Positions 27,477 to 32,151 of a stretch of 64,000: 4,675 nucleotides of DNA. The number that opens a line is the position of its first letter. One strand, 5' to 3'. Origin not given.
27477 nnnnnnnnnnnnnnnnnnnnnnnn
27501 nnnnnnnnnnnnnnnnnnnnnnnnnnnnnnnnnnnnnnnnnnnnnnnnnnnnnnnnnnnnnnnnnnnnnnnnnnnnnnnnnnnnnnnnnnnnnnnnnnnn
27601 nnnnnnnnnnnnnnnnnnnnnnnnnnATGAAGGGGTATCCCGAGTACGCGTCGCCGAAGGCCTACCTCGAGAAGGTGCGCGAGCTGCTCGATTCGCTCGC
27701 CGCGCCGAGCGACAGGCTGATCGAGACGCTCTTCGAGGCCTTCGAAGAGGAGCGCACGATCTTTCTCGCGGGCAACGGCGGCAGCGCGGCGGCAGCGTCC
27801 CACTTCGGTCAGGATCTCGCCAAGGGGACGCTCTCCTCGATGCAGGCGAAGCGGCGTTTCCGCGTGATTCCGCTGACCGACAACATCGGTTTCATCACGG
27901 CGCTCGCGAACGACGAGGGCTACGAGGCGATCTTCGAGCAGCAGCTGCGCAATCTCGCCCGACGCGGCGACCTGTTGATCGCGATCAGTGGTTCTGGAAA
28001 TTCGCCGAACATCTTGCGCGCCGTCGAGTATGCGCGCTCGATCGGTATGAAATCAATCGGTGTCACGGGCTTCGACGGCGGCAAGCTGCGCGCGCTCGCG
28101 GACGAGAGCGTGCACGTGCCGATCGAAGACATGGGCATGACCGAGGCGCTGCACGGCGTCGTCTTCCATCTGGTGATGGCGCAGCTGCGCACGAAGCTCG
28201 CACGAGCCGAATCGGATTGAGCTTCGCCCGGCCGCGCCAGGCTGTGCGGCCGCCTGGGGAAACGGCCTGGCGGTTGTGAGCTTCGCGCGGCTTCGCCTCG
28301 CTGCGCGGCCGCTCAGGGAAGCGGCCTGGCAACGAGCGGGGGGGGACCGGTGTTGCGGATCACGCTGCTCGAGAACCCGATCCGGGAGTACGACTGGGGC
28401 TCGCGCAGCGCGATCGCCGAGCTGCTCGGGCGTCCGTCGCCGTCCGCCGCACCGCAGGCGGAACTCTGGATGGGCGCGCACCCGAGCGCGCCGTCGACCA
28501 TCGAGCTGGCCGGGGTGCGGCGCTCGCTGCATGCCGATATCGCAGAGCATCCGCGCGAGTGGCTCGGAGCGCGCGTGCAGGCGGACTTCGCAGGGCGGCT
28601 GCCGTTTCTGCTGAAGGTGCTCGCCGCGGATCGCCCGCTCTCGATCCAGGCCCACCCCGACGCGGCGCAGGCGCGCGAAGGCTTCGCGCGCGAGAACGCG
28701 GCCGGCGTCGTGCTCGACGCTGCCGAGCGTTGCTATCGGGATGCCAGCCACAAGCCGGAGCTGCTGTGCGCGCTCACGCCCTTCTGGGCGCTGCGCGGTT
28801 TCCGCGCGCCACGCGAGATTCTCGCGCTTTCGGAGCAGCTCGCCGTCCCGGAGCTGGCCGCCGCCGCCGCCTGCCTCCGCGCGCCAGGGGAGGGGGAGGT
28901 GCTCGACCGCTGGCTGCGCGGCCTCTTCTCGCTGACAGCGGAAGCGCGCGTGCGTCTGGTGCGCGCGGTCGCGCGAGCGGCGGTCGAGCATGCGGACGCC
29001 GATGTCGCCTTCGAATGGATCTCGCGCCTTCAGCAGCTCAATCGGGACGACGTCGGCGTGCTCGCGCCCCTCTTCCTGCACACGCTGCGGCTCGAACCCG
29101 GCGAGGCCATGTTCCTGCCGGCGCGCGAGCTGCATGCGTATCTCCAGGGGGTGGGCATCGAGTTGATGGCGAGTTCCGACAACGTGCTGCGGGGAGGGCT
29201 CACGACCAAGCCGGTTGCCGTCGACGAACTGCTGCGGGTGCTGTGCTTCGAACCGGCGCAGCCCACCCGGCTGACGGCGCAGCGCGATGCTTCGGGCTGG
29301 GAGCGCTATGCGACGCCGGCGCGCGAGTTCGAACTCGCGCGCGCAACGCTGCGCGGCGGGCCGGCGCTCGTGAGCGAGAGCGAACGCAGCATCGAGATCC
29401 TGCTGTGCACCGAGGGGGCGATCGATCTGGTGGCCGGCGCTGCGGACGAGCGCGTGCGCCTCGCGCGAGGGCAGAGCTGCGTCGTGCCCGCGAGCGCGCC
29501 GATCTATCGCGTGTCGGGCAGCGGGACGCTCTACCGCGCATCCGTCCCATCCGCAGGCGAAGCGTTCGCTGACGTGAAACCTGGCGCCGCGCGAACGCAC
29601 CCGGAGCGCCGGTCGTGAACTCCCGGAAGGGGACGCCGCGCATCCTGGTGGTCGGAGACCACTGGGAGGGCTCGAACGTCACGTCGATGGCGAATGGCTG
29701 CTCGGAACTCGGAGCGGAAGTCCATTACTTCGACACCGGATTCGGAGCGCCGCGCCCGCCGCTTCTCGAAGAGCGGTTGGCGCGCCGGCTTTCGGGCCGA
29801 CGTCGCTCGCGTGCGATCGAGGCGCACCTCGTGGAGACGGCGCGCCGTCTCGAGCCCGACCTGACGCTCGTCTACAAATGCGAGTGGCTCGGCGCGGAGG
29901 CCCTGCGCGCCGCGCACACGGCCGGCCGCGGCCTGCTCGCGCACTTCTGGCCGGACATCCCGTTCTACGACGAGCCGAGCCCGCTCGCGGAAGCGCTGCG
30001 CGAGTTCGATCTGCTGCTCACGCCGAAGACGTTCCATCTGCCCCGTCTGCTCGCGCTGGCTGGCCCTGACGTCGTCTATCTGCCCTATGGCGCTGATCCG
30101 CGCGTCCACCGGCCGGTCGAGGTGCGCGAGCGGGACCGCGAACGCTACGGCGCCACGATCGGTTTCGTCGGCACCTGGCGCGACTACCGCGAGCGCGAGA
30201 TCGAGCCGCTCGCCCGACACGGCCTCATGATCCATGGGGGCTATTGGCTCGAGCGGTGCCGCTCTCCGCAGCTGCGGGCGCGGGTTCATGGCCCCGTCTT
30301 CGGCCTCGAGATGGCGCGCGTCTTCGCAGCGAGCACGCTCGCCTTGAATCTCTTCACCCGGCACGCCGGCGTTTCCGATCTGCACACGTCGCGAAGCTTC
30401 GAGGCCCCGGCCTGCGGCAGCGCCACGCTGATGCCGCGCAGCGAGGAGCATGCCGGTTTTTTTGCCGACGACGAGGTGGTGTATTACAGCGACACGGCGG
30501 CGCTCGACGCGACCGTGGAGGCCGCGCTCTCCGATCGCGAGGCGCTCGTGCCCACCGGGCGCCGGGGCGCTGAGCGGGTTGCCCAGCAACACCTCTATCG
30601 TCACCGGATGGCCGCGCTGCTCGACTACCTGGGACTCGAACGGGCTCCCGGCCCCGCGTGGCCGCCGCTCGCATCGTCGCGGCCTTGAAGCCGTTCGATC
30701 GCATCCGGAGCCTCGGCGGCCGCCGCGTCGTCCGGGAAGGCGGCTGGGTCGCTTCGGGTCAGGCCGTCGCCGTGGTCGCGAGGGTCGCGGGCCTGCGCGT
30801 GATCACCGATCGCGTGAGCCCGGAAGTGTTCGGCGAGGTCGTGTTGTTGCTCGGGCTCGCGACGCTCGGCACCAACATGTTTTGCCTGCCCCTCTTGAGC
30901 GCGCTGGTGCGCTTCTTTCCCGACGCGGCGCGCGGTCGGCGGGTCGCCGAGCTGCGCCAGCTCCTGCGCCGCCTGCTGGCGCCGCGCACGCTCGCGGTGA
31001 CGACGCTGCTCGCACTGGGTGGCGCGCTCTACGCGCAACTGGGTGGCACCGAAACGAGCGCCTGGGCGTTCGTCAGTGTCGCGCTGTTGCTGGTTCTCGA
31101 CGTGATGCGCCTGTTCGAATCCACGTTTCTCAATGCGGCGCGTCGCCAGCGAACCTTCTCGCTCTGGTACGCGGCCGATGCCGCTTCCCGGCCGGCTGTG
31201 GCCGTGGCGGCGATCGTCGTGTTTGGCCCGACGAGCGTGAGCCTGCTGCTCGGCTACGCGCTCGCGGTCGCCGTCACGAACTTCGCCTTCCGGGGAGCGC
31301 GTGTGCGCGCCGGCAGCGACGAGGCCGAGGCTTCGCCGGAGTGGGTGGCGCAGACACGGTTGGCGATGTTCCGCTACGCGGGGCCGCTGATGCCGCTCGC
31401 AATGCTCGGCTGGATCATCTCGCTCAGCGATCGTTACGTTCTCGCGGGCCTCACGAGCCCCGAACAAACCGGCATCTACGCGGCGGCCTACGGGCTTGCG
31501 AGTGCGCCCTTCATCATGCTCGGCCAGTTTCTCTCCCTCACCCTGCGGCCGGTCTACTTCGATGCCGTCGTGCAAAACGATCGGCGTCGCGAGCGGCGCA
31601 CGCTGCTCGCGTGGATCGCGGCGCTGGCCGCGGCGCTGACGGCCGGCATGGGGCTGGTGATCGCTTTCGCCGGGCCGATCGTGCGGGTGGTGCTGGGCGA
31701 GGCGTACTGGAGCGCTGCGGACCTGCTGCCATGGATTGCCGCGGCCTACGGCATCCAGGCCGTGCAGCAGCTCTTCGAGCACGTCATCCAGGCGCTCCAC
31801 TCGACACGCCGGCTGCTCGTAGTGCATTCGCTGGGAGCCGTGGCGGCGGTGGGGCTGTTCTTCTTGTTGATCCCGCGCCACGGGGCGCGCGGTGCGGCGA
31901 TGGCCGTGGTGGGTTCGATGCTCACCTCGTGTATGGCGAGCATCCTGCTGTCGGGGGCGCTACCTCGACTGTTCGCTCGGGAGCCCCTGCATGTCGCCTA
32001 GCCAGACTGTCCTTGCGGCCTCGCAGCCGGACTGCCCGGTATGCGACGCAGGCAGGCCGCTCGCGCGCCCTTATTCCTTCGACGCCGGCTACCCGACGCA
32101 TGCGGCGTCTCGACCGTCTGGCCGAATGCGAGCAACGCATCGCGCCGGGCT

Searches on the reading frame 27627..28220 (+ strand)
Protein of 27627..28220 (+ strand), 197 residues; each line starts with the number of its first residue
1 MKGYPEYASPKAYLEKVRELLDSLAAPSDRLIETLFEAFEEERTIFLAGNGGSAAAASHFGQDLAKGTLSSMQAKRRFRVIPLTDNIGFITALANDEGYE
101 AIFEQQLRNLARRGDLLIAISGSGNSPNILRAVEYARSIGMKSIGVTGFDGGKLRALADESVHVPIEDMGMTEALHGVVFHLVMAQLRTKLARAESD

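Call 49: search_protein_families(library=ncbifam, proteins=[window:27627-28220:+], max_evalue=0.000001)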
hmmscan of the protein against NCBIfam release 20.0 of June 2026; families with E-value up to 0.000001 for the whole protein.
window:27627-28220:+ (197 aa): 8 families
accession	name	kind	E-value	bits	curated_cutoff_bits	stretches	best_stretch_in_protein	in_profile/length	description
TIGR00441.1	gmhA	equivalog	2.4e-33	115.4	209.45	1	35-186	4-152/154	D-sedoheptulose 7-phosphate isomerase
NF010546.0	PRK13936.1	equivalog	9.5e-32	110.4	276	1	19-187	20-188/197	phosphoheptose isomerase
NF001628.0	PRK00414.1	equivalog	7.4e-27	94.2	265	1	34-186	36-185/192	D-sedoheptulose 7-phosphate isomerase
NF010547.0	PRK13938.1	equivalog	1.5e-26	93.3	320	1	16-185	23-185/196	D-sedoheptulose 7-phosphate isomerase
NF008138.0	PRK10886.1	equivalog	2.6e-20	73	352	1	32-159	31-155/196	DnaA initiator-associating protein DiaA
TIGR03127.2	RuMP_HxlB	equivalog_domain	5.6e-11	42.6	160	1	112-167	71-126/178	6-phospho-3-hexuloisomerase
NF041755.1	RuMP_HxlAB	equivalog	6.5e-09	35.2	500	1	112-168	287-343/391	bifunctional 3-hexulose-6-phosphate synthase/6-phospho-3-hexuloisomerase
NF003915.0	PRK05441.1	subfamily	9.9e-07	28.1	168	0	95-164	112-182/300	N-acetylmuramic acid 6-phosphate etherase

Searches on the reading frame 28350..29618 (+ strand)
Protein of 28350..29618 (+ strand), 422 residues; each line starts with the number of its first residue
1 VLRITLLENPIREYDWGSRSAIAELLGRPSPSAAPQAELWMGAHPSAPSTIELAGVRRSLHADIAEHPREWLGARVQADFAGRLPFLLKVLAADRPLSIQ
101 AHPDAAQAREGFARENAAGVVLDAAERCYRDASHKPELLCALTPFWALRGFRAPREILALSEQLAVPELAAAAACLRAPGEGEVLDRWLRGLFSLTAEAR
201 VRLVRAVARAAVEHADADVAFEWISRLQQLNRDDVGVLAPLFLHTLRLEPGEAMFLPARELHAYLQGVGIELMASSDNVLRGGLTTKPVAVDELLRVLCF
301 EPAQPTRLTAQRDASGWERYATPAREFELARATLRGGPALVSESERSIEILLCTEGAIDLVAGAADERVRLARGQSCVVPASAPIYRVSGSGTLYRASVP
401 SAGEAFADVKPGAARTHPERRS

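Call 26: search_protein_families(library=ncbifam, proteins=[window:28350-29618:+], max_evalue=0.00001)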
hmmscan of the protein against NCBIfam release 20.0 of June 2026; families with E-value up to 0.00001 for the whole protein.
window:28350-29618:+ (422 aa): 2 families
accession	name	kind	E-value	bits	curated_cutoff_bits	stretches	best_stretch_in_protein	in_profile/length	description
NF011710.0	PRK15131.1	equivalog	5.1e-94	315.4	571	1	7-396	4-386/391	mannose-6-phosphate isomerase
TIGR00218.1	manA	equivalog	1.7e-69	234.7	116.2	1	4-391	4-352/359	mannose-6-phosphate isomerase, class I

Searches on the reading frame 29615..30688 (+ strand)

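Call 26: search_protein_families(library=ncbifam, proteins=[window:29615-30688:+], max_evalue=0.00001)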
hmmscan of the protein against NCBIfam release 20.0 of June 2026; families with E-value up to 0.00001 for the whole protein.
window:29615-30688:+ (357 aa): 0 families

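Call 57: search_protein_families(library=pfam, proteins=[window:29615-30688:+], max_evalue=0.001)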
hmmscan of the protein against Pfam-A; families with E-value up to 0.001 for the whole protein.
window:29615-30688:+ (357 aa): 1 family
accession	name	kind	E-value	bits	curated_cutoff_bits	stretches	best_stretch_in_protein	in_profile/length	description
PF13524.12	Glyco_trans_1_2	-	3.1e-24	86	25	1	194-337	4-144/144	Glycosyl transferase-like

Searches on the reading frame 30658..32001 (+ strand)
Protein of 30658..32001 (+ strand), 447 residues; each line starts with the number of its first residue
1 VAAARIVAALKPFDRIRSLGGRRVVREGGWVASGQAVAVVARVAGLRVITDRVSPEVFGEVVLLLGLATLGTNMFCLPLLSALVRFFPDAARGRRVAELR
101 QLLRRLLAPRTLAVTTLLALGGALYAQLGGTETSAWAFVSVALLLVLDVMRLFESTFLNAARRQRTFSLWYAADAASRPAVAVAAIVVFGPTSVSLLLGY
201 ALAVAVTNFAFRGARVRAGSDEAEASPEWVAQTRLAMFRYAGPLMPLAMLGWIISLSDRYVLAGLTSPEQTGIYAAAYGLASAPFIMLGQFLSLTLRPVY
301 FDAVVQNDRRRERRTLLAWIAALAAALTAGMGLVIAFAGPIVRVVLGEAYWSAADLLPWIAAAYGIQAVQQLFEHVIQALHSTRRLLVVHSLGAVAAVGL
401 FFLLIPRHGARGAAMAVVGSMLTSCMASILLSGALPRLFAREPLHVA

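Call 26: search_protein_families(library=ncbifam, proteins=[window:30658-32001:+], max_evalue=0.00001)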
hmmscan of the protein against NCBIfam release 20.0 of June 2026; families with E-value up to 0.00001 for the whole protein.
window:30658-32001:+ (447 aa): 1 family
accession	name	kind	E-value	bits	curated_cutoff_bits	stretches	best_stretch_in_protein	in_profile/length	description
NF050818.1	PolSacchBiosHfsF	equivalog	1.5e-06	27.5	700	1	38-432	13-403/468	polysaccharide biosynthesis protein HfsF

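Call 57: search_protein_families(library=pfam, proteins=[window:30658-32001:+], max_evalue=0.001)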
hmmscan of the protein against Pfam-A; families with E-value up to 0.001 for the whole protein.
window:30658-32001:+ (447 aa): 2 families
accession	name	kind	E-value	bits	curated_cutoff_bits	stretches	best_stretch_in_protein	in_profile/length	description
PF13440.11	Polysacc_synt_3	-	4.1e-09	36.5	23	1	224-353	164-291/293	Polysaccharide biosynthesis protein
PF01943.22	Polysacc_synt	-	3.9e-08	33.5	28.2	1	30-301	7-271/274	Polysaccharide biosynthesis protein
